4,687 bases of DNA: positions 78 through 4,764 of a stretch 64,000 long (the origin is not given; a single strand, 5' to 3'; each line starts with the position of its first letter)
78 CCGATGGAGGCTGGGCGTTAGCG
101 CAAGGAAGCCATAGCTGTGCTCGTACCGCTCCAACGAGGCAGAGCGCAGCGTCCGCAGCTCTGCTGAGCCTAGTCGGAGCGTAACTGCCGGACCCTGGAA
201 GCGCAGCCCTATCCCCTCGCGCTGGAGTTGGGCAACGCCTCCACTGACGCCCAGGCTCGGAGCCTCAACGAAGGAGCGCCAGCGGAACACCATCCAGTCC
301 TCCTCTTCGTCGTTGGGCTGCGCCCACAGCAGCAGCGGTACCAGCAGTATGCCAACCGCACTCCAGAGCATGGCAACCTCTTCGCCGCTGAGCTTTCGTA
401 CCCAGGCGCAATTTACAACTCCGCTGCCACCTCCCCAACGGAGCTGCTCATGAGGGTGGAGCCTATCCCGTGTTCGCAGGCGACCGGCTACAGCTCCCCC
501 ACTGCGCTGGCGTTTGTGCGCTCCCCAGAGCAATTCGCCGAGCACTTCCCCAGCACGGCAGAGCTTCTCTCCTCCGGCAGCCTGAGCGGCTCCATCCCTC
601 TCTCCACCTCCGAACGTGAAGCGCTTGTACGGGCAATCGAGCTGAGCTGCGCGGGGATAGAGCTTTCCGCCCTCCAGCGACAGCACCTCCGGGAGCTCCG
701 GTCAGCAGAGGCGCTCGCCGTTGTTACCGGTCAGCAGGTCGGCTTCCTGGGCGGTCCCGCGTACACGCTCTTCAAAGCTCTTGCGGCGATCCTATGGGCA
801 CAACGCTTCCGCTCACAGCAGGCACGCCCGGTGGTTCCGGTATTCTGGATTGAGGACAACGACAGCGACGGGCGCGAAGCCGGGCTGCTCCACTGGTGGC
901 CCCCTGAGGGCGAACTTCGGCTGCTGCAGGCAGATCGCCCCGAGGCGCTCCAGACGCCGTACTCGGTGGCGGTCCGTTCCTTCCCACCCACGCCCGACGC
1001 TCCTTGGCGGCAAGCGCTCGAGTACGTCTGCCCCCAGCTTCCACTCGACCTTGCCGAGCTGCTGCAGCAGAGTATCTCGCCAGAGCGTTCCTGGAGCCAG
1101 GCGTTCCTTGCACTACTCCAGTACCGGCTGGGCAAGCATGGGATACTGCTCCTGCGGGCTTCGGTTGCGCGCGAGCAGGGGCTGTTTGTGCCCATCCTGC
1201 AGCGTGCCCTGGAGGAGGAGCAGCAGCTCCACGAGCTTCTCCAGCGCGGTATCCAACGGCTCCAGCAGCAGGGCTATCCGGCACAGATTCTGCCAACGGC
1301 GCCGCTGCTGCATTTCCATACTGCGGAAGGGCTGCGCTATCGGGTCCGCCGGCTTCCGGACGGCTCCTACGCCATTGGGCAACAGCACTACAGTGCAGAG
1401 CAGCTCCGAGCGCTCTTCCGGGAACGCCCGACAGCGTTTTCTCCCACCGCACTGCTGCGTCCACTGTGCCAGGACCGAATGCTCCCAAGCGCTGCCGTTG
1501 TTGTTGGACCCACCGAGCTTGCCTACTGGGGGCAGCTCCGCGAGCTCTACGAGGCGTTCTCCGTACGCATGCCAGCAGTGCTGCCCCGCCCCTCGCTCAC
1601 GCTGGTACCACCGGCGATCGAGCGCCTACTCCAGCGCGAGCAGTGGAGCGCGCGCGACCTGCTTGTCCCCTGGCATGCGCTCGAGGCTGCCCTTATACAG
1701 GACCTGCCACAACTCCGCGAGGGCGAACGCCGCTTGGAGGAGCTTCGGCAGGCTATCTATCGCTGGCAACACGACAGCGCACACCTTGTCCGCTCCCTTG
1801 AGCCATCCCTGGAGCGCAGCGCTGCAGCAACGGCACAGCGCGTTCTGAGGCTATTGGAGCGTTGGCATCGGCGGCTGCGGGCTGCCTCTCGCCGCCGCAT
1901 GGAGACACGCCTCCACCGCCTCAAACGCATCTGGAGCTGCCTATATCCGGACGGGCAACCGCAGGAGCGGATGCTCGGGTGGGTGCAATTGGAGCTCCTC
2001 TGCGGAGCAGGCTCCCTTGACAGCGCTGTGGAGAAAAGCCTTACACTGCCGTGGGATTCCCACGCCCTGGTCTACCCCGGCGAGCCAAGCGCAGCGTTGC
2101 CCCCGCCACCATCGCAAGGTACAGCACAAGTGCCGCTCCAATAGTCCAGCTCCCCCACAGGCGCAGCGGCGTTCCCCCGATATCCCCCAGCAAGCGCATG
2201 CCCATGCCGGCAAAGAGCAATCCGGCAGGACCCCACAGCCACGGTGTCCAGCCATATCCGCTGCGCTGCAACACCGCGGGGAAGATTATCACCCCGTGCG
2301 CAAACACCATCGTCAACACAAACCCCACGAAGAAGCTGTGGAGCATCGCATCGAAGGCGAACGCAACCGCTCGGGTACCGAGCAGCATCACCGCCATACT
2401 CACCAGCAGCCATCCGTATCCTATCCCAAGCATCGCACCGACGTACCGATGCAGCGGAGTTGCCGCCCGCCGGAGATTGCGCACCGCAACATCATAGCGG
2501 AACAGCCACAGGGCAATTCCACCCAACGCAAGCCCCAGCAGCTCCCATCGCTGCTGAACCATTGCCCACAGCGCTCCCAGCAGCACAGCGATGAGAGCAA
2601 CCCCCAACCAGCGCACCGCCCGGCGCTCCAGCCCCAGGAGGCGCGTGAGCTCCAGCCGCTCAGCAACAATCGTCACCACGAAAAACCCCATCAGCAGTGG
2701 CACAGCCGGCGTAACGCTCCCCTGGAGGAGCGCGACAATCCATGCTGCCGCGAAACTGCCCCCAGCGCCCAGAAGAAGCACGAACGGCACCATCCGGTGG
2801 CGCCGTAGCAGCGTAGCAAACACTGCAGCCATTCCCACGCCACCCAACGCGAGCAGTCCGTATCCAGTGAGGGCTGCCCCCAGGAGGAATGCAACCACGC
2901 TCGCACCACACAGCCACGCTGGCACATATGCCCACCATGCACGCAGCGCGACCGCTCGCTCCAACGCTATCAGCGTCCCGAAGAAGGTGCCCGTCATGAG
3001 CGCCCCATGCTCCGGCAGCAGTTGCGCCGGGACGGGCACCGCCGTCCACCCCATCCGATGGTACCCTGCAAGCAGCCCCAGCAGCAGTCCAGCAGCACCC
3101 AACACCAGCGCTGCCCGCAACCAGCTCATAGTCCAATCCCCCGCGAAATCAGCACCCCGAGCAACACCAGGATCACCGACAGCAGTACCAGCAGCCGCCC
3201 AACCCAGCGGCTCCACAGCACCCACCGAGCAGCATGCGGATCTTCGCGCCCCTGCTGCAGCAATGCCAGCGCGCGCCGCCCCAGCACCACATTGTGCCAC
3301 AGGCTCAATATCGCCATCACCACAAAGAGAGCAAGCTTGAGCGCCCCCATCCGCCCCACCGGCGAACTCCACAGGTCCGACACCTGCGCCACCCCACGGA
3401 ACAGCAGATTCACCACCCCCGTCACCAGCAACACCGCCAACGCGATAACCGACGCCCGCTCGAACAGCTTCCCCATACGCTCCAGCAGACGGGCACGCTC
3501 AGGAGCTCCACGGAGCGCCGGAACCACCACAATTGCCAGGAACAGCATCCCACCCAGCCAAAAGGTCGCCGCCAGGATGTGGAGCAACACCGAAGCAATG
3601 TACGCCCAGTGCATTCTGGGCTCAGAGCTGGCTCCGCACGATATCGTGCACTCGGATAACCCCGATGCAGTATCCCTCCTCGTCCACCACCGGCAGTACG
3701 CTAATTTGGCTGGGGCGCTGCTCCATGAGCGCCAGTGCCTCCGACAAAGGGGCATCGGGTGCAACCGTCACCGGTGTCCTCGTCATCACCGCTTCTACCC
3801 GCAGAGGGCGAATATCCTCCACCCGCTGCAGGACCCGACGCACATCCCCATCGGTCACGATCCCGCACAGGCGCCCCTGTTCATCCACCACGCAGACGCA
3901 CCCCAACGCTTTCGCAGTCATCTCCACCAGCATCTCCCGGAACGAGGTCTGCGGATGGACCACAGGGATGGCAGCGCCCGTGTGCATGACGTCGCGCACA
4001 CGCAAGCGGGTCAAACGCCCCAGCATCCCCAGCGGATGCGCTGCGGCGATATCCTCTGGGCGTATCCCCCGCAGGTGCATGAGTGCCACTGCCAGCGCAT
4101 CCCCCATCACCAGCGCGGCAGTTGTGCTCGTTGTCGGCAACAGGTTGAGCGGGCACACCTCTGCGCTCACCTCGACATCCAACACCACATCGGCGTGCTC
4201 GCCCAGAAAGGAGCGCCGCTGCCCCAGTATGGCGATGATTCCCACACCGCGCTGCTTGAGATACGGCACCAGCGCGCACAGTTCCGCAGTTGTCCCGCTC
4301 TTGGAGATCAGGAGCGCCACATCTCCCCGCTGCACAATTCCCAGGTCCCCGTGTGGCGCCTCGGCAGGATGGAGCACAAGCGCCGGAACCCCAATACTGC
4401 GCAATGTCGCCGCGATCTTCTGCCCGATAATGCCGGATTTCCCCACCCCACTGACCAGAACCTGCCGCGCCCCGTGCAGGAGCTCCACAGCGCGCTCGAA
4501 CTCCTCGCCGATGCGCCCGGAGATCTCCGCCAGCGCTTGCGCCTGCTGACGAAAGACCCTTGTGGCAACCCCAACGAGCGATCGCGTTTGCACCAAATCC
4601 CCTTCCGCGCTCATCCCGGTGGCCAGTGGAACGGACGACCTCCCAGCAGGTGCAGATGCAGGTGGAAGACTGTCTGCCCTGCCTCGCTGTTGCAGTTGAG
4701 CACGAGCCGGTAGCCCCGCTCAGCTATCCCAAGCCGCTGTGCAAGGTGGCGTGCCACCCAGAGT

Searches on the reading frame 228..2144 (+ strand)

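Call 59: search_protein_families(library=pfam, proteins=[window:228-2144:+], max_evalue=0.000001)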
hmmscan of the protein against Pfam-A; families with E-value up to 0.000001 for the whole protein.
window:228-2144:+ (638 aa): 2 families
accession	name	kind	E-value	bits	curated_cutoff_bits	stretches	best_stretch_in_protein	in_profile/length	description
PF10079.15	Rossmann-like_BshC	-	3.1e-59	201.7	27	1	90-454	12-379/380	Bacillithiol biosynthesis BshC, N-terminal Rossmann-like domain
PF24850.1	CC_BshC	-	1.9e-15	57.5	27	1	458-609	2-152/159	Bacillithiol biosynthesis BshC, C-terminal coiled-coil domain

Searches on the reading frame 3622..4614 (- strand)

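Call 59: search_protein_families(library=pfam, proteins=[window:3622-4614:-], max_evalue=0.000001)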
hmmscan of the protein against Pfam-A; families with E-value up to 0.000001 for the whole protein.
window:3622-4614:- (330 aa): 2 families
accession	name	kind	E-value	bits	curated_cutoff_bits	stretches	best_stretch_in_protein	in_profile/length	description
PF00571.33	CBS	-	1.2e-27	96.4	24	2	273-328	1-54/57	CBS domain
PF01380.27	SIS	-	1.2e-25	90.2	25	1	46-177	2-131/131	SIS domain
